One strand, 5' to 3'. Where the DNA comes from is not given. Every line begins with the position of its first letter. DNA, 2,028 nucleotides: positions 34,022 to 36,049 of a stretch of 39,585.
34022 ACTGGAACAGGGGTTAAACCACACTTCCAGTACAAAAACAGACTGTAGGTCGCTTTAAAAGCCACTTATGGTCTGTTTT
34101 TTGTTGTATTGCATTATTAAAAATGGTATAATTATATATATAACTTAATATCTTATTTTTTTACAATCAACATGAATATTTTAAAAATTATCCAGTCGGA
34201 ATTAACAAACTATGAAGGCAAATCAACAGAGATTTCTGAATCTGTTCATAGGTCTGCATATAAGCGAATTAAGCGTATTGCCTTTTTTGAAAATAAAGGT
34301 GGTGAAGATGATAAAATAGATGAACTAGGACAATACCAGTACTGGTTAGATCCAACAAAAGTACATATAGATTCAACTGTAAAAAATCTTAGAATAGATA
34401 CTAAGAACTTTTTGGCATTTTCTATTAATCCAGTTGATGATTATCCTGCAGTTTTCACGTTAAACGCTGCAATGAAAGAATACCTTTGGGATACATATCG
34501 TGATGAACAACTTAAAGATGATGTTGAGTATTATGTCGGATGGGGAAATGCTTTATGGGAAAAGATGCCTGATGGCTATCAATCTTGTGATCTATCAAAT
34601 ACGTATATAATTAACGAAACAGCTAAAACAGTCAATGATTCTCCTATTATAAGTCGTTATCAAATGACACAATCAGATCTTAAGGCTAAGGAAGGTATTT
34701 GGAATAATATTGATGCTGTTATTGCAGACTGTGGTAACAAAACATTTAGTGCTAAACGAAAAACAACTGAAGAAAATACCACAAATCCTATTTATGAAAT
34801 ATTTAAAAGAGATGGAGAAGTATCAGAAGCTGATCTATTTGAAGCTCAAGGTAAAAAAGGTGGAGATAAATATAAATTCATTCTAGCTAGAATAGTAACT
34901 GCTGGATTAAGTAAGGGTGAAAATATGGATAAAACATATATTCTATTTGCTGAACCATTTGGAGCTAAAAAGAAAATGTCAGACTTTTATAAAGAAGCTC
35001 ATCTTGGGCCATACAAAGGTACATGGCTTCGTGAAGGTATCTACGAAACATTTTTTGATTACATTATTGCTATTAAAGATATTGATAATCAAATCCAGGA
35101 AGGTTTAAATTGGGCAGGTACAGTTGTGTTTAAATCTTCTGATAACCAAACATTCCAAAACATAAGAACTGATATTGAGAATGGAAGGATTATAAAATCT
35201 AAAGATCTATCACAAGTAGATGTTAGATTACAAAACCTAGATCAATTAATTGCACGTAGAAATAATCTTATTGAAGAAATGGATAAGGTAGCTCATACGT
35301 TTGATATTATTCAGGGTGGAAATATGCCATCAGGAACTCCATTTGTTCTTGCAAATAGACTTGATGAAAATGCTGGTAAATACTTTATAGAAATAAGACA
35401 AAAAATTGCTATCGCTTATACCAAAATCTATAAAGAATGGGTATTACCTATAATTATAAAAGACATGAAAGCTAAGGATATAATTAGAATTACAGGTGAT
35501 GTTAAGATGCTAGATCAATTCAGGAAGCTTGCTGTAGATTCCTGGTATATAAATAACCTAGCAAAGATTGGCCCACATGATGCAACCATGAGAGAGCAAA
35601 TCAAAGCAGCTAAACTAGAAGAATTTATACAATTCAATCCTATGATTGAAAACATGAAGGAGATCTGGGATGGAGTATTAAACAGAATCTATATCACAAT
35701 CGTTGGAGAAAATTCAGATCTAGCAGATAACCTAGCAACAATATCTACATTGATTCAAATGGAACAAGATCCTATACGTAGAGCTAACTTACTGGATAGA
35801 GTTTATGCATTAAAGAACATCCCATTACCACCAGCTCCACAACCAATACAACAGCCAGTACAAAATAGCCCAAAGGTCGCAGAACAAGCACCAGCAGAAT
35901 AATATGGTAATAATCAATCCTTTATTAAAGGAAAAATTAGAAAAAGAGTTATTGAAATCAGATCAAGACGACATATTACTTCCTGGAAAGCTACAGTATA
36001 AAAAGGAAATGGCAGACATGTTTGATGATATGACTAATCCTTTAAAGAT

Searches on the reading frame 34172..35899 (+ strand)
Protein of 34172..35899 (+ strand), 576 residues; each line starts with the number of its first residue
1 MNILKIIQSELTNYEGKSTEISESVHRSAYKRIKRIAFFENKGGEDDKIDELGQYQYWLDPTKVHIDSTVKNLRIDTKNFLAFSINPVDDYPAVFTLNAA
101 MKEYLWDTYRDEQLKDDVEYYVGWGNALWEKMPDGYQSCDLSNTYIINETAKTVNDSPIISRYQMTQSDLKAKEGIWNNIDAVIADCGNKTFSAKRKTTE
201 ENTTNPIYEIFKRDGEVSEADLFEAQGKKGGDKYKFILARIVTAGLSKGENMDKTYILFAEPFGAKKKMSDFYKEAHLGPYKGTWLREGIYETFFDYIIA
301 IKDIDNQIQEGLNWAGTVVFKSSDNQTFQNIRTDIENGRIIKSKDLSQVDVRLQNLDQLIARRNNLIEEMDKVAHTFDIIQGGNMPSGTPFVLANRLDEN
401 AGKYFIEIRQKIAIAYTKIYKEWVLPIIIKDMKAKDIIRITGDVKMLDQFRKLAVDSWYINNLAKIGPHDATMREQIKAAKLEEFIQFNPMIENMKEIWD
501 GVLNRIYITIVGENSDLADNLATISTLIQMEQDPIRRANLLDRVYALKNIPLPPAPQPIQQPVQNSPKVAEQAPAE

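Call 40: find_encoding_contigs(protein=window:34172-35899:+, flank=10000, max_places=10)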
Protein window:34172-35899:+ (576 aa): 2 contigs read that carry it; 1 place shown.
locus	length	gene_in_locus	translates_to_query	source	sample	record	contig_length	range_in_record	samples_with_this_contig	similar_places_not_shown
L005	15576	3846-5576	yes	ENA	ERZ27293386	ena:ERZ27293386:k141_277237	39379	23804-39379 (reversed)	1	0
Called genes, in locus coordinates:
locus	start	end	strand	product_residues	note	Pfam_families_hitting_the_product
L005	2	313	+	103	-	?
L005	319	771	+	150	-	PF00436:SSB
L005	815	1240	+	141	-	-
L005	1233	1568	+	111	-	-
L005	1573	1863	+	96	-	-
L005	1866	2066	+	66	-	-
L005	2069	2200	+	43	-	-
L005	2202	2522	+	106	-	-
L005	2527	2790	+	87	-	-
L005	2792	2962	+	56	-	-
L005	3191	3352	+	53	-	-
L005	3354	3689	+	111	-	-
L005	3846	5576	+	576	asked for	-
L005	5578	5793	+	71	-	-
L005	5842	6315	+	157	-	-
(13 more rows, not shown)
